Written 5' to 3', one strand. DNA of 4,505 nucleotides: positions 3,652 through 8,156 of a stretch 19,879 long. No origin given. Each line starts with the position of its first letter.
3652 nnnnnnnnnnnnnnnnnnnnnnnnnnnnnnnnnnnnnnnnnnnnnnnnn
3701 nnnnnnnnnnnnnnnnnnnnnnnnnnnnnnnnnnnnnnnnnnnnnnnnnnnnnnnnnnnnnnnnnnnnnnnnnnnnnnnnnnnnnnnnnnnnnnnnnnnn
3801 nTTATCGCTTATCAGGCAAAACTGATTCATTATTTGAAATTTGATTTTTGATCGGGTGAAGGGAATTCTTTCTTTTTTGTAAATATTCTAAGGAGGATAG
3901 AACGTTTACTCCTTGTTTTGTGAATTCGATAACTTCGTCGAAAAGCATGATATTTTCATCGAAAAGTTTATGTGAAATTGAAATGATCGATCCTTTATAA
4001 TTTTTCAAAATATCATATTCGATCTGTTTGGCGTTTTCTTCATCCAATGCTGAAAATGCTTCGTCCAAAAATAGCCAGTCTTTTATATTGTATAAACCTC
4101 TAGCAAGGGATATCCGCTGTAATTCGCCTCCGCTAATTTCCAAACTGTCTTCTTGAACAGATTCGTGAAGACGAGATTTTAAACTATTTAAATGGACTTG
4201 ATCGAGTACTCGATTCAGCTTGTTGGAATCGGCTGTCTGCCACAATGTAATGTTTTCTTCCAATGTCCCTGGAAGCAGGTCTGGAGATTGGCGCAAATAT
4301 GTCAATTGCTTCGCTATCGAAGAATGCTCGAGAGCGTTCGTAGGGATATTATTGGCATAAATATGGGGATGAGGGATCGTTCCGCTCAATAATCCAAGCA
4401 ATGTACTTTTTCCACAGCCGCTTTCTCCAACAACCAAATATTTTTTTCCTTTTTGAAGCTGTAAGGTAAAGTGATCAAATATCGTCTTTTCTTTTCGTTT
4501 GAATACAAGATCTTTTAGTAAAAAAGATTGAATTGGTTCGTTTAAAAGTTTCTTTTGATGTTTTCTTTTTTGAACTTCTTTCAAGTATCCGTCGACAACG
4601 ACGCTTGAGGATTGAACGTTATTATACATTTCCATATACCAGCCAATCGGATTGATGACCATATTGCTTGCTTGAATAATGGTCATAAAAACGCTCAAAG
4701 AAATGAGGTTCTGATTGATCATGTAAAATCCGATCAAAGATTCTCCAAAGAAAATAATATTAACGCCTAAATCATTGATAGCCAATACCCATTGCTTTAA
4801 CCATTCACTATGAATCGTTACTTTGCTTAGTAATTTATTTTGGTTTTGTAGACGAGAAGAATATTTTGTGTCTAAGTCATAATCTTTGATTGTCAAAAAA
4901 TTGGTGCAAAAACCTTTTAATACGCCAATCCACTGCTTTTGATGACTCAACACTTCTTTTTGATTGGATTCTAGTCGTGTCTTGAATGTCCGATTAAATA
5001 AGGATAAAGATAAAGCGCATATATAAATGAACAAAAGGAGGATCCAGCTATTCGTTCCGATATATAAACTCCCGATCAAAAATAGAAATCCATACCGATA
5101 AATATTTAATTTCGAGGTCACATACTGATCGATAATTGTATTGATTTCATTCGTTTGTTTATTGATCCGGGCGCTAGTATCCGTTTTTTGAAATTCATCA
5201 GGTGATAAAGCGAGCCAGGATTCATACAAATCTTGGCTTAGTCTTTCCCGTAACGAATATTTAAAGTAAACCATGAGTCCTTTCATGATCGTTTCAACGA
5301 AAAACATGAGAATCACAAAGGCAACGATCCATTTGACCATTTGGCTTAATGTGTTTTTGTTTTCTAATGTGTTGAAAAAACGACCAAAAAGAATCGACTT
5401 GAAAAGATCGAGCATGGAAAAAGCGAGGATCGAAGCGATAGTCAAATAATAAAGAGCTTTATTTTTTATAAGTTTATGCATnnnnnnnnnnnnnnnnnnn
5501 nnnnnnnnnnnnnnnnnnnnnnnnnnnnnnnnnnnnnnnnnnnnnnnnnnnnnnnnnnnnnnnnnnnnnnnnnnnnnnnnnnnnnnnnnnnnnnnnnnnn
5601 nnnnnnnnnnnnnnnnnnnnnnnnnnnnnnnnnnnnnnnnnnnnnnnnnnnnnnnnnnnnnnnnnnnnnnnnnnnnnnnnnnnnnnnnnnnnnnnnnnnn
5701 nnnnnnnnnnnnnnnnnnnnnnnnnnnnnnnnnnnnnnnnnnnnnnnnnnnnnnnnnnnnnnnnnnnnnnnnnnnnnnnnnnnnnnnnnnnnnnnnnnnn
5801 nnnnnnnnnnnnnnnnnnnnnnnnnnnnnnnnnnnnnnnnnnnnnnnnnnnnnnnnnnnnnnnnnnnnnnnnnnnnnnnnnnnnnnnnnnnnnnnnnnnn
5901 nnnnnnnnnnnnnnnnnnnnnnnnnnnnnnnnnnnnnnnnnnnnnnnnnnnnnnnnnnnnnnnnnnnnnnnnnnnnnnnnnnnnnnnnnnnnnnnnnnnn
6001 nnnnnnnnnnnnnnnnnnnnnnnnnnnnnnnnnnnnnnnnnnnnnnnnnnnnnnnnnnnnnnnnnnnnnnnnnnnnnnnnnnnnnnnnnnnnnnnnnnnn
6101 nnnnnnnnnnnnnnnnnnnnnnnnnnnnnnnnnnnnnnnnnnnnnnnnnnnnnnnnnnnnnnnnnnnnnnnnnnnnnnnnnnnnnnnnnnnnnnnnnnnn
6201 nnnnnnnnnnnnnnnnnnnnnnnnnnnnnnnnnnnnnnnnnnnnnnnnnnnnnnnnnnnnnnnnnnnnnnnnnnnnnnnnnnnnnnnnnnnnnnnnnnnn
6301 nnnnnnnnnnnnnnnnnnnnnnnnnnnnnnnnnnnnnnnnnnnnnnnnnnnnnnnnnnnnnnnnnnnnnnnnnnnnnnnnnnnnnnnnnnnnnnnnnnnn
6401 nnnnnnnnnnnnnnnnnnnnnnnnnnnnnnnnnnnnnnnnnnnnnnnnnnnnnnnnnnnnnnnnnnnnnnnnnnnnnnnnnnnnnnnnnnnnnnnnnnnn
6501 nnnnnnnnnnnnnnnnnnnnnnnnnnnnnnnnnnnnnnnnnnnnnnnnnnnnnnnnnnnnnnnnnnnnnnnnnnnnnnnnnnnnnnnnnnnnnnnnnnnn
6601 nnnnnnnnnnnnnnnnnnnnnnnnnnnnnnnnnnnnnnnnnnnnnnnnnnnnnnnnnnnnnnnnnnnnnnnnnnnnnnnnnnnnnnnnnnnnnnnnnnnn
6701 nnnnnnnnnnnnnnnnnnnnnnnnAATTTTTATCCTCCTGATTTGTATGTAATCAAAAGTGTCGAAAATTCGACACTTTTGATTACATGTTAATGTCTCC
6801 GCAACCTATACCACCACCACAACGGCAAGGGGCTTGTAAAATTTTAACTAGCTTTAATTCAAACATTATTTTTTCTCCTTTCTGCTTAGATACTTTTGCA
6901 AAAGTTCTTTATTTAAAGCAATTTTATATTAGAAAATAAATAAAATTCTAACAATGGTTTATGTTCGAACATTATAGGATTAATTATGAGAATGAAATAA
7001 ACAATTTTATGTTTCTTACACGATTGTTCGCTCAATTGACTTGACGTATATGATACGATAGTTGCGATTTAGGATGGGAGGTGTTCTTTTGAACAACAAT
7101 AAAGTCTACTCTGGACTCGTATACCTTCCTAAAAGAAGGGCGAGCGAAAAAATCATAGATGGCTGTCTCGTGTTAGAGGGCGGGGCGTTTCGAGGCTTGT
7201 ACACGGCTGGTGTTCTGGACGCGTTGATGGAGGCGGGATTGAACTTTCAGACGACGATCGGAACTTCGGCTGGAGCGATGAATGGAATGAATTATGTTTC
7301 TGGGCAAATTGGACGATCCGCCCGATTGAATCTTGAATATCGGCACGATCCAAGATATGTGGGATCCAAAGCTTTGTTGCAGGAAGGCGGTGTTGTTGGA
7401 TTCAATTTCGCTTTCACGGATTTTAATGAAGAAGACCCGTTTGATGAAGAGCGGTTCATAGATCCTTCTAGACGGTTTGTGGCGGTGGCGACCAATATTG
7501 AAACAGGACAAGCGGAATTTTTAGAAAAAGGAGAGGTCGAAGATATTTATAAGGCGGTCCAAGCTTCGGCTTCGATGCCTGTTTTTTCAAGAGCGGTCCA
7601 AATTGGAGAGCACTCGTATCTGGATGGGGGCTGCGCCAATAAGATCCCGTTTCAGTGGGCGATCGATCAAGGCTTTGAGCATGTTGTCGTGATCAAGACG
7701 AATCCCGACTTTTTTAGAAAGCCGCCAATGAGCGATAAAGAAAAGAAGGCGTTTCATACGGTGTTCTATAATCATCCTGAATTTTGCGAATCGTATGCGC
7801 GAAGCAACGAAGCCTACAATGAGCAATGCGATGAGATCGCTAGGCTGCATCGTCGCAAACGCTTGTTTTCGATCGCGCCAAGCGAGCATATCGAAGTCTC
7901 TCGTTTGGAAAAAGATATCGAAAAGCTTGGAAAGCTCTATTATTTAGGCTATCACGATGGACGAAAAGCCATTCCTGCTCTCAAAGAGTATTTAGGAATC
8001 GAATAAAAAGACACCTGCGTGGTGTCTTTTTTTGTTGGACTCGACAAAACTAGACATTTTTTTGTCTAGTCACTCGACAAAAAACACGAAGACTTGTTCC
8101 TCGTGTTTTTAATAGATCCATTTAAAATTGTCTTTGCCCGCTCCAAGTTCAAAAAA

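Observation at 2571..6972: Compact radical-SAM RiPP locus whose precursor gene is invisible in the ORF track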

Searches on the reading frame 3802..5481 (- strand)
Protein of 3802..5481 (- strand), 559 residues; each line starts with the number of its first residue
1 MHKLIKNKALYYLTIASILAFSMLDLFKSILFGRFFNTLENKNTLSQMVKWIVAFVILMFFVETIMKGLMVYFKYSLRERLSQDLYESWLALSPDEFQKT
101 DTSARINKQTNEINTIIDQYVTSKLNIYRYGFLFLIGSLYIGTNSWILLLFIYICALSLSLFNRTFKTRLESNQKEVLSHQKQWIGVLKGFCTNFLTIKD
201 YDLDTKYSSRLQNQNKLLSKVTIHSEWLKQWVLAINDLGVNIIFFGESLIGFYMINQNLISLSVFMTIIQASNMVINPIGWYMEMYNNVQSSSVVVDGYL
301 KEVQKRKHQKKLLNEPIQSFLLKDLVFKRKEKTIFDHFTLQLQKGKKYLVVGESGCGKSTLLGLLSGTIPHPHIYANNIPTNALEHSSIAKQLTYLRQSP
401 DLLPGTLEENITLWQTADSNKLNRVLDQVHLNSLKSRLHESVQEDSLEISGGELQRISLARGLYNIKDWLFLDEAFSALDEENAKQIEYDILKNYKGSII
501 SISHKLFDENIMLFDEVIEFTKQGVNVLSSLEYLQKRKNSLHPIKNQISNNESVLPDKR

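Call 3: search_protein_families(library=ncbifam, proteins=[window:3802-5481:-], max_evalue=0.01)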
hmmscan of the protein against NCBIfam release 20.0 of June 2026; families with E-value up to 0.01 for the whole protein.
window:3802-5481:- (559 aa): 168 families (the best 25 are shown)
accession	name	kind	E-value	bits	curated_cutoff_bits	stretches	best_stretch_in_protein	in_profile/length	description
NF050039.1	sacti_exp_GggC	equivalog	1e-38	133.9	750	1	102-519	99-510/511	streptosactin export ABC transporter GggC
TIGR02857.1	CydD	equivalog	2.3e-38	132.5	435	1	297-506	302-517/529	thiol reductant ABC exporter subunit CydD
NF045998.1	cleave_ABC_plasm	equivalog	4e-37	127.8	500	1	3-505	147-660/673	Mbov_0121 family peptidase domain-containing ABC transporter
NF008364.0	PRK11160.1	equivalog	2.2e-33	115.7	630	1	84-539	98-566/575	heme ABC transporter ATP-binding protein/permease CydC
TIGR03375.1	type_I_sec_LssB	subfamily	1.3e-32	113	693.1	1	56-505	195-661/696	type I secretion system permease/ATPase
TIGR03796.1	NHLM_micro_ABC1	equivalog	2.1e-32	112.2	853.3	1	38-506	179-672/710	NHLP family bacteriocin export ABC transporter peptidase/permease/ATPase subunit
TIGR02203.1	MsbA_lipidA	equivalog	5.5e-31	107.7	602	1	23-506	33-529/572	lipid A export permease/ATP-binding protein MsbA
NF008379.0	PRK11174.1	equivalog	1e-30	107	684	1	303-523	333-559/588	heme ABC transporter permease/ATP-binding protein CydD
TIGR02868.1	CydC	equivalog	1.3e-30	106.5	329.05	1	205-505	213-529/530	thiol reductant ABC exporter subunit CydC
NF050066.1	LPSTprtrPglK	equivalog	3.6e-28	98.3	1000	1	42-507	69-544/558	BC-type lipopolysaccharide transporter PglK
NF007601.2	PRK10247.1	equivalog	4.6e-27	94.8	292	1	322-505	4-191/204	iron efflux ABC transporter ATP-binding subunit FetA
TIGR02204.1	MsbA_rel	hypoth_equivalog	5.3e-25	88.1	780.4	1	5-506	19-535/576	ABC transporter, permease/ATP-binding protein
TIGR00958.1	3a01208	subfamily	2.3e-24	85.7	874.6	1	6-506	157-674/711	antigen peptide transporter 2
NF045513.1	HepA_fam_ABC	equivalog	1e-23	83.7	725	1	45-519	94-580/610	heterocyst formation ABC transporter subunit HepA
TIGR01842.1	type_I_sec_PrtD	subfamily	2e-23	82.8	510.15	1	40-506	40-514/544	type I secretion system permease/ATPase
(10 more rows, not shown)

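Call 4: search_protein_families(library=pfam, proteins=[window:3802-5481:-], max_evalue=0.01)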
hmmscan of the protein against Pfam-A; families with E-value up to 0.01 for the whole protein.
window:3802-5481:- (559 aa): 5 families
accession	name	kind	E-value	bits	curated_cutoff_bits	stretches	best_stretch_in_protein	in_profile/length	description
PF00005.33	ABC_tran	-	5.9e-22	79.2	25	1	336-476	2-136/137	ABC transporter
PF00664.28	ABC_membrane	-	1.2e-12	48.5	28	1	20-278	10-273/274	ABC transporter transmembrane region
PF13191.12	AAA_16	-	0.0008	20.4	32.6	1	348-427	27-107/167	AAA ATPase domain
PF13555.12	AAA_29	-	0.00086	19.4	27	1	335-362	12-39/61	P-loop containing region of AAA domain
PF03193.22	RsgA_GTPase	-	0.0017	18.7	30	1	311-368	73-129/174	RsgA GTPase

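Call 85: search_solved_structures(query=window:3802-5481:-, max_evalue=1e-20)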
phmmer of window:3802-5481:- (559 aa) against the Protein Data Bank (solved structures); distinct sequences matched with E-value up to 1e-20: 72 (the best 60 are shown).
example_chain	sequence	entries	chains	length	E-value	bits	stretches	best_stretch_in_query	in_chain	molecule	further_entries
8zpx_B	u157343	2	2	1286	5.6e-28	101.1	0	95-506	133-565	ABC transporter B family member 1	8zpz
9juj_A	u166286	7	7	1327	6.3e-28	101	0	95-506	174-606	ABC transporter B family member 1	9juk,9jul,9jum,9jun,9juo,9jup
8sa0_A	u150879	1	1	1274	7.1e-28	100.8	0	118-508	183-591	ATP-dependent translocase ABCB1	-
8gmg_A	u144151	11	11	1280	7.1e-28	100.8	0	118-508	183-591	ATP-dependent translocase ABCB1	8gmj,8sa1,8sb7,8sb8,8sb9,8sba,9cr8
6qex_A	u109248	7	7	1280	7.7e-28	100.7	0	118-508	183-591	Multidrug resistance protein 1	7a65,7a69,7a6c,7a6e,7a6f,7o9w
8y6h_A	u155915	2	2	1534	1.4e-27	99.9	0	119-508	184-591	ATP-dependent translocase ABCB1,mNeonGreen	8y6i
4f4c_A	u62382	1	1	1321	1.4e-27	99.8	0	332-507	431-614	Multidrug resistance protein pgp-1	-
6ujp_A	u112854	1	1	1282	1.8e-27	99.4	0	126-507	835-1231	ATP-dependent translocase ABCB1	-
6ujw_A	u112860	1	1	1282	3.8e-27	98.4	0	126-507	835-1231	ATP-dependent translocase ABCB1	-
8zq4_B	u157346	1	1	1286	3.8e-27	98.4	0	95-506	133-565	ABC transporter B family member 1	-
6ujt_A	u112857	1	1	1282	4.8e-27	98.1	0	126-507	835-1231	ATP-dependent translocase ABCB1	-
6c0v_A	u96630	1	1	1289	4.9e-27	98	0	118-508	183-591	Multidrug resistance protein 1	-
6ujs_A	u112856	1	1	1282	5e-27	98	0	126-507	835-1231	ATP-dependent translocase ABCB1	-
4m1m_A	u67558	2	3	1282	5e-27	98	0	126-507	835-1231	Multidrug resistance protein 1A | ATP-dependent translocase ABCB1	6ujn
4lsg_A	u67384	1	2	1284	5e-27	98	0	126-507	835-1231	Multidrug resistance protein 1A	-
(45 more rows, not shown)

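Call 86: search_protein_families(library=padloc, proteins=[window:3802-5481:-], max_evalue=0.001)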
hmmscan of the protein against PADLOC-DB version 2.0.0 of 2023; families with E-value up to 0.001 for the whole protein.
window:3802-5481:- (559 aa): 2 families
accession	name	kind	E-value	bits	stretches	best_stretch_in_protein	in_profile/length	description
PDLC04135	mad3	-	1.1e-16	59.3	1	439-525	254-344/374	mads_3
PDLC04140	mad8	-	1.7e-07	29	1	332-486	14-211/314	mads_8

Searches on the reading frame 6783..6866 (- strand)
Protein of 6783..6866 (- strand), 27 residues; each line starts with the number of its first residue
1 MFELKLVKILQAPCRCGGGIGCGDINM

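Call 3: search_protein_families(library=ncbifam, proteins=[window:6783-6866:-], max_evalue=0.01)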
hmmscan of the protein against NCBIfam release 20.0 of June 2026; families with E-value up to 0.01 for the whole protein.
window:6783-6866:- (27 aa): 0 families

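Call 4: search_protein_families(library=pfam, proteins=[window:6783-6866:-], max_evalue=0.01)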
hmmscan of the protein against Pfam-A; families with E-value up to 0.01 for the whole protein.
window:6783-6866:- (27 aa): 0 families

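Call 32: list_cluster_members(proteins=[window:6786-6866:-, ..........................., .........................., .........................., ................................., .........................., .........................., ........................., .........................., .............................])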
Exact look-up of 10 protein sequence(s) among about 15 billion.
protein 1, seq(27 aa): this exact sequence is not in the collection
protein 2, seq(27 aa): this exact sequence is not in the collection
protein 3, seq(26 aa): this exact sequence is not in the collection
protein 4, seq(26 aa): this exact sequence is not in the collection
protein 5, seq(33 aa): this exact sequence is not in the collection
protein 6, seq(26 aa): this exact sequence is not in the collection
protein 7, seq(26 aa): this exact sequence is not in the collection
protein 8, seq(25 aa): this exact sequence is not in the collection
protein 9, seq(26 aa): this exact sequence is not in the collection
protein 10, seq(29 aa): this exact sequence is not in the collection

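Call 98: search_protein_families(library=ncbifam, alignment_id=A2, max_evalue=10)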
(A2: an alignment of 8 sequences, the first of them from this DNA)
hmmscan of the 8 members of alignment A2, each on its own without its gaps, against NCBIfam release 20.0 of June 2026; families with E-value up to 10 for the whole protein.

A. member 1, seq(27 aa): 0 families

B. families by the number of members that match (of 8 scanned): 1 family
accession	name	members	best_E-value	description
NF052410.1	NOVOQR9B_fam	1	0.066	NOVOQR9B family antimicrobial peptide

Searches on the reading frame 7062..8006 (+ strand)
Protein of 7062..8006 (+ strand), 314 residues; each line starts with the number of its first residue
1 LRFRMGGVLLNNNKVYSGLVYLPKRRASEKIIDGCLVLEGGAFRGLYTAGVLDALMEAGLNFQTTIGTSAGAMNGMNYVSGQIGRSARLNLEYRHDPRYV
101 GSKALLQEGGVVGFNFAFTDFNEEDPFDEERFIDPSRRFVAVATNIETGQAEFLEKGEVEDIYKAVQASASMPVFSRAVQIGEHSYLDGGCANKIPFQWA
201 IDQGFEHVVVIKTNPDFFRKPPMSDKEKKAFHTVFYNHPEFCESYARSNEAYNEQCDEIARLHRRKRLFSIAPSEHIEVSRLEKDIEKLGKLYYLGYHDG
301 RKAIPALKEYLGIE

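Call 3: search_protein_families(library=ncbifam, proteins=[window:7062-8006:+], max_evalue=0.01)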
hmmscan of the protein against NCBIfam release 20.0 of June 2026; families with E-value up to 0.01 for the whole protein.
window:7062-8006:+ (314 aa): 4 families
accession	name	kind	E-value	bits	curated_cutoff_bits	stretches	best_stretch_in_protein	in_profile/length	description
NF007623.0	PRK10279.1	equivalog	1.1e-14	54.4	272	1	36-212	8-179/301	patatin-like phospholipase RssA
NF043045.1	T4SS_VpdC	equivalog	1.5e-06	26.6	1000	1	140-199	444-505/880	Dot/Icm T4SS effector VpdC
NF041079.1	CBASS_lipase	equivalog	0.0004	19.7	200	0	36-72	4-45/317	CBASS cGAMP-activated phospholipase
NF053870.1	DS2_1_antiphage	equivalog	0.0035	16.7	400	0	36-73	3-45/299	anti-phage phospholipase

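Call 4: search_protein_families(library=pfam, proteins=[window:7062-8006:+], max_evalue=0.01)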
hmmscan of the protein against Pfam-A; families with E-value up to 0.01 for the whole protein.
window:7062-8006:+ (314 aa): 2 families
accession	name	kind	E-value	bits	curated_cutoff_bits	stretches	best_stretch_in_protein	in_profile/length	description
PF01734.28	Patatin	-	3.6e-21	76.7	27.7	1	36-198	1-188/191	Patatin-like phospholipase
PF19890.4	DUF6363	-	8e-19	67.7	26.4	1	238-311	1-74/75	Domain of unknown function (DUF6363)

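Call 86: search_protein_families(library=padloc, proteins=[window:7062-8006:+], max_evalue=0.001)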
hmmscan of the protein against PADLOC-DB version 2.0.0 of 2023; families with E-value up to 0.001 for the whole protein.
window:7062-8006:+ (314 aa): 3 families
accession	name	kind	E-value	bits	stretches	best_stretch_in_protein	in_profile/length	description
PDLC00757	Effector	-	2.6e-05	21.7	0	36-72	13-54/331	Phospholipase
PDLC00758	Effector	-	4.1e-05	21.1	0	36-73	9-52/331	Phospholipase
PDLC00755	Effector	-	0.00041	17.6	0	35-73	13-56/311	Phospholipase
